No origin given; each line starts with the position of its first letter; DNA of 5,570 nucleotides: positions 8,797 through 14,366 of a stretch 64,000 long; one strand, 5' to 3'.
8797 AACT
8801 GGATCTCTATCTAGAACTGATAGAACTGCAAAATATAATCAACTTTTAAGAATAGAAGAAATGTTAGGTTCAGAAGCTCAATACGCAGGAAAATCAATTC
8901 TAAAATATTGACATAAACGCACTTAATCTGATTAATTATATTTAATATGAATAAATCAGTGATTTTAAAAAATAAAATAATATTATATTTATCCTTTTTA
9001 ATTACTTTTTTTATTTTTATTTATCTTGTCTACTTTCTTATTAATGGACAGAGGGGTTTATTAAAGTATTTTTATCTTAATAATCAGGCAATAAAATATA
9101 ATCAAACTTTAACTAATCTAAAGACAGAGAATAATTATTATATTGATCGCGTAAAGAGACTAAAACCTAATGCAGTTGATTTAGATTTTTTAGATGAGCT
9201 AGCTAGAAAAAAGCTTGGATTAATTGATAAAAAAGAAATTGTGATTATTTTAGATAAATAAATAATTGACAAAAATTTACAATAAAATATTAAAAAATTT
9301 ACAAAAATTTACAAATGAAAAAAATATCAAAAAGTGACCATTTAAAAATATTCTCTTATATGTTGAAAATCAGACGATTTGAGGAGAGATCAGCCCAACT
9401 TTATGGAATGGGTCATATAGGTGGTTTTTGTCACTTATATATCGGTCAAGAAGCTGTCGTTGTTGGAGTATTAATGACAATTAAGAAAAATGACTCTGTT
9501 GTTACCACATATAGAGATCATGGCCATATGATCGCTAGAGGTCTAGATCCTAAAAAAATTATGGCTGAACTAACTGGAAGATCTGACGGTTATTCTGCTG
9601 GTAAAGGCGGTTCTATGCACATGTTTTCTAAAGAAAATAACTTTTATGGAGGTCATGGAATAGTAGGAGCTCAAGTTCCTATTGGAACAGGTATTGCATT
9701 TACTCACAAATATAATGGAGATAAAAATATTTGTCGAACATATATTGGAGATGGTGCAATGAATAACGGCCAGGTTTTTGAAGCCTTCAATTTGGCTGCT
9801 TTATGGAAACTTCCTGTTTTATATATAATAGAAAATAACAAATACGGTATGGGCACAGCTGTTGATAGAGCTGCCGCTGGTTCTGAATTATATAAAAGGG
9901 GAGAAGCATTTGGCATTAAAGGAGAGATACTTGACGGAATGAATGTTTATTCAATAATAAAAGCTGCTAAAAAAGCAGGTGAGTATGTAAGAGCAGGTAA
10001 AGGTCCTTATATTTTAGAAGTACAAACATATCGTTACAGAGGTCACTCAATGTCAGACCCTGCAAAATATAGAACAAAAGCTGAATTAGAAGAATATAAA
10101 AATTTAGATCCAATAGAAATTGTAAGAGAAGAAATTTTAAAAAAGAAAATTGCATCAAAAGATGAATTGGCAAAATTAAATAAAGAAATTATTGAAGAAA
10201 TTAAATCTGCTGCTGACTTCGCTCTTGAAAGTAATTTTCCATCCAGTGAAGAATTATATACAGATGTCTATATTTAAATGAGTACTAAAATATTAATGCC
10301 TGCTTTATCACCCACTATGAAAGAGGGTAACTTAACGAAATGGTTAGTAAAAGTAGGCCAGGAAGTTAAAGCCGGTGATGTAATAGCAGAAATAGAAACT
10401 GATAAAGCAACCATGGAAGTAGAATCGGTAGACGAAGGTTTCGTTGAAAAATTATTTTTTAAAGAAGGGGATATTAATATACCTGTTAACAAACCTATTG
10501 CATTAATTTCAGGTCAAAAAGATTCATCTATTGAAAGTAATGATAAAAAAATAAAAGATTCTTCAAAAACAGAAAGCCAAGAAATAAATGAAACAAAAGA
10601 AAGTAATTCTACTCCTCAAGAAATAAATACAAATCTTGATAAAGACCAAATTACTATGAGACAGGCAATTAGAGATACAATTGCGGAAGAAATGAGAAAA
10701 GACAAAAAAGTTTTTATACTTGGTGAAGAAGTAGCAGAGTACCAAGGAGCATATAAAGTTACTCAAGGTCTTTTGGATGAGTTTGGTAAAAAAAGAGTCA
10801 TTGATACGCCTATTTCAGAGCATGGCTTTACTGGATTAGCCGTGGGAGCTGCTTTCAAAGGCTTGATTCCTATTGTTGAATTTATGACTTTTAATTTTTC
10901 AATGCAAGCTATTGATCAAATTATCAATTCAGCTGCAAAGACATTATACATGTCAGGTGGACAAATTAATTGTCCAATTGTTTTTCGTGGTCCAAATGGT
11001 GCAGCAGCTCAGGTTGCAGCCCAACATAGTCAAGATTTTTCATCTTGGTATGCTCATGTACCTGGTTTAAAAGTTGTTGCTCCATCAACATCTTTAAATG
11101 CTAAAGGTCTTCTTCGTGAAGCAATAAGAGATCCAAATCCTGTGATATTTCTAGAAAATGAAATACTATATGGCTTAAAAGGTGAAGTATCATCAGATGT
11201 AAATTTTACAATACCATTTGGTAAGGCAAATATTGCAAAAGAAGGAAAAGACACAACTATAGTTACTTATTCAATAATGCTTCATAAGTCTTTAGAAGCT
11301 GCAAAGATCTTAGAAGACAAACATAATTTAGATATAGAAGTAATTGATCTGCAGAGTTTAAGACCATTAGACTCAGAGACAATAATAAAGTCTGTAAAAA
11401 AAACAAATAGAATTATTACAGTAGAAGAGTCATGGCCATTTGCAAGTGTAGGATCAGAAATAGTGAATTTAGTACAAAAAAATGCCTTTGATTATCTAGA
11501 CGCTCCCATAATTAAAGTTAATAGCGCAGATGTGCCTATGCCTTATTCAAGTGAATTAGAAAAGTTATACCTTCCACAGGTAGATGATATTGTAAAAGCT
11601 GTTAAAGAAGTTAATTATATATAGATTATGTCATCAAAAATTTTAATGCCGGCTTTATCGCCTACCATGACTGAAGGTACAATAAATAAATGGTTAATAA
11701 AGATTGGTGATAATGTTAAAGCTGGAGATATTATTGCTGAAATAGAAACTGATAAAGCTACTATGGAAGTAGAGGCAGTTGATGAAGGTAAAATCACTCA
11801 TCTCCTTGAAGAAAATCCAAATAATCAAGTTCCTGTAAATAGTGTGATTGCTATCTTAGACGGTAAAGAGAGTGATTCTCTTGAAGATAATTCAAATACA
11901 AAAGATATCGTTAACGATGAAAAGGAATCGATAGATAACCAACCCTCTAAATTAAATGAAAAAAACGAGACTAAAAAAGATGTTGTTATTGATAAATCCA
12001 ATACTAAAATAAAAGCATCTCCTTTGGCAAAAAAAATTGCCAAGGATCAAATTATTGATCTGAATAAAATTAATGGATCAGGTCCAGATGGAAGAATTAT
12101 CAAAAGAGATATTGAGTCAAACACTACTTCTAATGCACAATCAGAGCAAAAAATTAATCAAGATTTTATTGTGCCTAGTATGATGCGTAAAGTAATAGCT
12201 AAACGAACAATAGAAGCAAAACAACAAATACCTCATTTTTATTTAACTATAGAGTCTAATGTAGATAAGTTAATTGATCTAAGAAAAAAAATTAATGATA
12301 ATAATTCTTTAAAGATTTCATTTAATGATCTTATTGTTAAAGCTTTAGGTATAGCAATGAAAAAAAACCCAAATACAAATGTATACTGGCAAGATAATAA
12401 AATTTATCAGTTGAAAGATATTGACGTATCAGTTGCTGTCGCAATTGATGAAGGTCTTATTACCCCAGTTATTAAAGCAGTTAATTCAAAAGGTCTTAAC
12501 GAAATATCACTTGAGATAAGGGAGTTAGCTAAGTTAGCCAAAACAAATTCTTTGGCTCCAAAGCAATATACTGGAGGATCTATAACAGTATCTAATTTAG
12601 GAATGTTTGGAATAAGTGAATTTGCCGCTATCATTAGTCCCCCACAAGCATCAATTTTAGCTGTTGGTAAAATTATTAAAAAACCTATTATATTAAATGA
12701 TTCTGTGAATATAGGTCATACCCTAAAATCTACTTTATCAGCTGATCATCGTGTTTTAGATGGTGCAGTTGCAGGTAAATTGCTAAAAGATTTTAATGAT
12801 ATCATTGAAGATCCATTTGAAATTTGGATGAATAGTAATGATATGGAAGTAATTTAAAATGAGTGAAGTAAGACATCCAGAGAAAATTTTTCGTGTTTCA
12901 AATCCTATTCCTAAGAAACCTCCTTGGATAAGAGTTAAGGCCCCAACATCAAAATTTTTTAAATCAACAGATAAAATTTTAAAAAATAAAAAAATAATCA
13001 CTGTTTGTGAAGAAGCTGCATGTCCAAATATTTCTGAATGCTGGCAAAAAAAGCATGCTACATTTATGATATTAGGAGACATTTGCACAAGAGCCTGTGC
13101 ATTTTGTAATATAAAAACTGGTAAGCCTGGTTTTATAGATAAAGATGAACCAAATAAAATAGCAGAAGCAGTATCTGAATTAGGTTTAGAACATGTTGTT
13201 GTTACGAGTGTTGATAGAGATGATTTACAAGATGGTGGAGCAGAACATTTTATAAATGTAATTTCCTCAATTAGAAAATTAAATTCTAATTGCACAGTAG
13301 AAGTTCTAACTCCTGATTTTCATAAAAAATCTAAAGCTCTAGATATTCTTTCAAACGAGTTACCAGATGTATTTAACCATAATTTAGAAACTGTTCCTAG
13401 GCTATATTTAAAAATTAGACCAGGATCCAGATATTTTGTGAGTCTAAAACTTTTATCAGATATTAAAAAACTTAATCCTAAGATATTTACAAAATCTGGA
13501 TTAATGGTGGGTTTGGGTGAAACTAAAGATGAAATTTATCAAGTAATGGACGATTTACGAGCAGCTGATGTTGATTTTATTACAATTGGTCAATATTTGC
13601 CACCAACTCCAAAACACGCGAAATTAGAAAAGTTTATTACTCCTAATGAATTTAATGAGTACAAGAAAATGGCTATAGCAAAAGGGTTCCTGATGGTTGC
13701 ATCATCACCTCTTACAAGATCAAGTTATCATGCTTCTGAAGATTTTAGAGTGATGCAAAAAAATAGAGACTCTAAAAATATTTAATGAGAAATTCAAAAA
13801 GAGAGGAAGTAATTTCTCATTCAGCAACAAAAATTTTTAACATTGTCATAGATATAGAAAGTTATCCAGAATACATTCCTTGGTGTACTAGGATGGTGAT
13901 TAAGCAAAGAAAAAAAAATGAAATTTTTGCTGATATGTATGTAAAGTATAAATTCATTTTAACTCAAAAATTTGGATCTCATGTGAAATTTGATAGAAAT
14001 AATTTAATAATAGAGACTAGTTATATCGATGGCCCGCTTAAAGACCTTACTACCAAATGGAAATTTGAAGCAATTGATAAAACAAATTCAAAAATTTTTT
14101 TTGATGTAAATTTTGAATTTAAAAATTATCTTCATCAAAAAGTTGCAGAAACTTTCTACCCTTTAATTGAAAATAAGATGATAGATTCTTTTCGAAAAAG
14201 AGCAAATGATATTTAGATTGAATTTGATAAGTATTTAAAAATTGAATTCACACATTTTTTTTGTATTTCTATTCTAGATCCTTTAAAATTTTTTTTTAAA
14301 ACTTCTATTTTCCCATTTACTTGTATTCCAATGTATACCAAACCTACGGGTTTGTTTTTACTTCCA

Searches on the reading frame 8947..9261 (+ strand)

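Call 40: search_protein_families(library=pfam, proteins=[window:8947-9261:+], max_evalue=0.001)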
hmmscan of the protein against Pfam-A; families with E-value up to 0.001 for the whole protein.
window:8947-9261:+ (104 aa): 1 family
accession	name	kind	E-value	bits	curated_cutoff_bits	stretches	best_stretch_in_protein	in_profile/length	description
PF04977.20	DivIC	-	1.8e-12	47.4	28.9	1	23-102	1-77/80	Septum formation initiator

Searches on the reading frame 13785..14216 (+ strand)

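Call 40: search_protein_families(library=pfam, proteins=[window:13785-14216:+], max_evalue=0.001)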
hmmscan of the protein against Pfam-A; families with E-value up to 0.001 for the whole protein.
window:13785-14216:+ (143 aa): 1 family
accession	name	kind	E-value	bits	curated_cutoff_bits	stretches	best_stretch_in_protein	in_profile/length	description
PF03364.25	Polyketide_cyc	-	1.5e-17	64.4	23.4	1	10-137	1-126/126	Polyketide cyclase / dehydrase and lipid transport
